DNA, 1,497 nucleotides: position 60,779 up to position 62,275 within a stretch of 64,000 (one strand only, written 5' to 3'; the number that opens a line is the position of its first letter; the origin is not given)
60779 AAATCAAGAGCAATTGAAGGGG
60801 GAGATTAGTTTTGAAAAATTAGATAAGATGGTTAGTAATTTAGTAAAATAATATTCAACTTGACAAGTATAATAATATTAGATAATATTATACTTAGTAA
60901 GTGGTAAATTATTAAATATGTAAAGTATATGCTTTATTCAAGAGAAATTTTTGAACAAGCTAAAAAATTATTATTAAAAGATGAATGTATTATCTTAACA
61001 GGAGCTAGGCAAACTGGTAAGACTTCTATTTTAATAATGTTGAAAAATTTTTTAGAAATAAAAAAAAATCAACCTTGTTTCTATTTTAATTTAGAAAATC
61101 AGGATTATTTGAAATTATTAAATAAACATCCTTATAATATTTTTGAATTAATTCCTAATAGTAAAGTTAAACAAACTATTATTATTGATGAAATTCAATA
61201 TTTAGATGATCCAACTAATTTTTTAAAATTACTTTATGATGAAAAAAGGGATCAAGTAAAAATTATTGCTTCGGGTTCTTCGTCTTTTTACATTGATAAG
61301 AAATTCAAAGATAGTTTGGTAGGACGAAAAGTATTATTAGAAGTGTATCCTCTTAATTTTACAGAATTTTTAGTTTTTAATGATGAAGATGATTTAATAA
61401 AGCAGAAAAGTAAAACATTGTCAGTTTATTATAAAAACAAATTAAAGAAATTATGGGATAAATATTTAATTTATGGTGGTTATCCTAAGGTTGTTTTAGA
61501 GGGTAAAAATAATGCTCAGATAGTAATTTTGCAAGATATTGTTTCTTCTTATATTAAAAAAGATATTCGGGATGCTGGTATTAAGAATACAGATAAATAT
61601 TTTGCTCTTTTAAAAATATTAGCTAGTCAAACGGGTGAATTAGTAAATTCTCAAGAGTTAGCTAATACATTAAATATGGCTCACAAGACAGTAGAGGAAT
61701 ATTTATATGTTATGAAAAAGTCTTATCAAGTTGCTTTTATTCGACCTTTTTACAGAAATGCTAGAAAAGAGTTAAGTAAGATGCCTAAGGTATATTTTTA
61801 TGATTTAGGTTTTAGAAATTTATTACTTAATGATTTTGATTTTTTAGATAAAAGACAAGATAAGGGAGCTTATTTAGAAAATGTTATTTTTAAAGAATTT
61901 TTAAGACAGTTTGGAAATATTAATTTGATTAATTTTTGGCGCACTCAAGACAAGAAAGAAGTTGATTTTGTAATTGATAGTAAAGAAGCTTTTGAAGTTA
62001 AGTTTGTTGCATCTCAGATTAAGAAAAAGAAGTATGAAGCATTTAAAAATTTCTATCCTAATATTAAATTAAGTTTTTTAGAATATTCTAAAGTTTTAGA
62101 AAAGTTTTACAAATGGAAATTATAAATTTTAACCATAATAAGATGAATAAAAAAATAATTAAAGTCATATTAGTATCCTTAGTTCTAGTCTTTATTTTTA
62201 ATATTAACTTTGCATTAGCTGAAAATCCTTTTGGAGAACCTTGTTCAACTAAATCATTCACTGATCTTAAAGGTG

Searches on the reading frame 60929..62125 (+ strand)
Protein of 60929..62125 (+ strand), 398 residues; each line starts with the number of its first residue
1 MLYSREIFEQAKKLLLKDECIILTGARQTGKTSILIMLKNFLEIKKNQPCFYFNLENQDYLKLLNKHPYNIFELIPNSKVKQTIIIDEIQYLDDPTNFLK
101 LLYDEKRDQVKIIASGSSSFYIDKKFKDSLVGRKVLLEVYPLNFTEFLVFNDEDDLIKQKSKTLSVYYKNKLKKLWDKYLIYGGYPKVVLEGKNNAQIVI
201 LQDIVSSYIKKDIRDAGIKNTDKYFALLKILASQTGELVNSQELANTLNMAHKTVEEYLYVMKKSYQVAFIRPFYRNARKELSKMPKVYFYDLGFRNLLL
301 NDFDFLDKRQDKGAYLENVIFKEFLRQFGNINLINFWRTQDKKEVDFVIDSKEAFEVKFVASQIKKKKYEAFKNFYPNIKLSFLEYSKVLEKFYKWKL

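Call 47: search_protein_families(library=pfam, proteins=[window:60929-62125:+], max_evalue=0.00001)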
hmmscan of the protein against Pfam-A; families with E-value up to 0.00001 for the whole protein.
window:60929-62125:+ (398 aa): 3 families
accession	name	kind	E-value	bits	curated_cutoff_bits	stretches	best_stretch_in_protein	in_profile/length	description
PF13635.12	DUF4143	-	4.6e-35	121.2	28.1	1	211-358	2-158/160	Domain of unknown function (DUF4143)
PF13173.12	AAA_14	-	4e-28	98.5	27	1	19-148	3-129/129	AAA domain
PF13401.12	AAA_22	-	5.6e-07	30.4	27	0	80-120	84-126/130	AAA domain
